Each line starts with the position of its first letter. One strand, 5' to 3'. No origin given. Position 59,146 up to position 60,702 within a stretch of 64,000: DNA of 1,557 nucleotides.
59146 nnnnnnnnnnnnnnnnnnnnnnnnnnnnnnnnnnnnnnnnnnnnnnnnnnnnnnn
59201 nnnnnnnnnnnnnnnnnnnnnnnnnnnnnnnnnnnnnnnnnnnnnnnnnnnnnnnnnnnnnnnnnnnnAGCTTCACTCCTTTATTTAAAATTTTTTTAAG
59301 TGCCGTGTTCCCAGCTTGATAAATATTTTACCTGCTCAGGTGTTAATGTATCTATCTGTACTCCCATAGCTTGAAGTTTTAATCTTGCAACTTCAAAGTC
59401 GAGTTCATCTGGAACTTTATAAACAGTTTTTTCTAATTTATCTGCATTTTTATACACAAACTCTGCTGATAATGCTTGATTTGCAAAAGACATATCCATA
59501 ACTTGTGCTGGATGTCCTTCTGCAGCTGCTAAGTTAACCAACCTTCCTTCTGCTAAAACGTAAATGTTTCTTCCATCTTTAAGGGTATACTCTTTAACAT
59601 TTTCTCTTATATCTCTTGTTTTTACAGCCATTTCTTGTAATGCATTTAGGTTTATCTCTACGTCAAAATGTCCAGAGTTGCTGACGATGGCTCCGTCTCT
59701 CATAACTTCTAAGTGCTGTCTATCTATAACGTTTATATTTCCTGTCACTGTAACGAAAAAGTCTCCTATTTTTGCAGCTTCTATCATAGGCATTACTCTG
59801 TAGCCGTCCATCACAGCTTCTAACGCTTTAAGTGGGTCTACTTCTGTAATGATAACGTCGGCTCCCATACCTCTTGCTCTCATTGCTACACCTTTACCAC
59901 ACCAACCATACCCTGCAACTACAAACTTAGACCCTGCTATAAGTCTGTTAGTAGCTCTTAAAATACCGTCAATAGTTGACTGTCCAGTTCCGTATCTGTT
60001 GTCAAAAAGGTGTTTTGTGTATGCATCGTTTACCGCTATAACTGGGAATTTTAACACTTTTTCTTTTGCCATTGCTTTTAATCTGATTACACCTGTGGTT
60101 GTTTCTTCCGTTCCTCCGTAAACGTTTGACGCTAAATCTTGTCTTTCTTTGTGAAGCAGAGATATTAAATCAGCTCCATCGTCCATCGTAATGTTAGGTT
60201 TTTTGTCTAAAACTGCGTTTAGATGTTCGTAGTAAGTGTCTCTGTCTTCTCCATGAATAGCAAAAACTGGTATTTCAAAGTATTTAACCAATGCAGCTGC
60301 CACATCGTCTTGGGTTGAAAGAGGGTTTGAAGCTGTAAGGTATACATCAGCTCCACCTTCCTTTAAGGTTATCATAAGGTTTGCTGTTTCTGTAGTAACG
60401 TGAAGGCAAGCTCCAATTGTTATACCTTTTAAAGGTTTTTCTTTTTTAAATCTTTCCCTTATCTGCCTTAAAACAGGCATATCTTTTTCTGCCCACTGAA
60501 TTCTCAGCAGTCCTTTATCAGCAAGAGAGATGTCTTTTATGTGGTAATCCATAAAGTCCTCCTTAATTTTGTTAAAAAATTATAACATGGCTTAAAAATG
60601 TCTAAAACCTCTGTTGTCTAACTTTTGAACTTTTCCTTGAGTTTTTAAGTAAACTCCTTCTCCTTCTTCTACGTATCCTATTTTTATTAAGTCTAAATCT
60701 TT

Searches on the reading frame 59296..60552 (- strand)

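Call 45: search_protein_families(library=pfam, proteins=[window:59296-60552:-], max_evalue=0.001)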
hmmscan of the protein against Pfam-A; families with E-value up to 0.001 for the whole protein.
window:59296-60552:- (418 aa): 4 families
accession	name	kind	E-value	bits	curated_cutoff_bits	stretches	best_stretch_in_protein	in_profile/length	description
PF05221.23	AdoHcyase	-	3.6e-67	227.1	25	2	2-137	1-140/299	S-adenosyl-L-homocysteine hydrolase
PF00670.27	AdoHcyase_NAD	-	2.9e-55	187.2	27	1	185-345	1-161/162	S-adenosyl-L-homocysteine hydrolase, NAD binding domain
PF02826.25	2-Hacid_dh_C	-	1.4e-06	28.2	25.1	1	202-295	31-128/178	D-isomer specific 2-hydroxyacid dehydrogenase, NAD binding domain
PF07991.19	KARI_N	-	0.0002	21.4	20.6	1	205-301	2-102/165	Acetohydroxy acid isomeroreductase, NADPH-binding domain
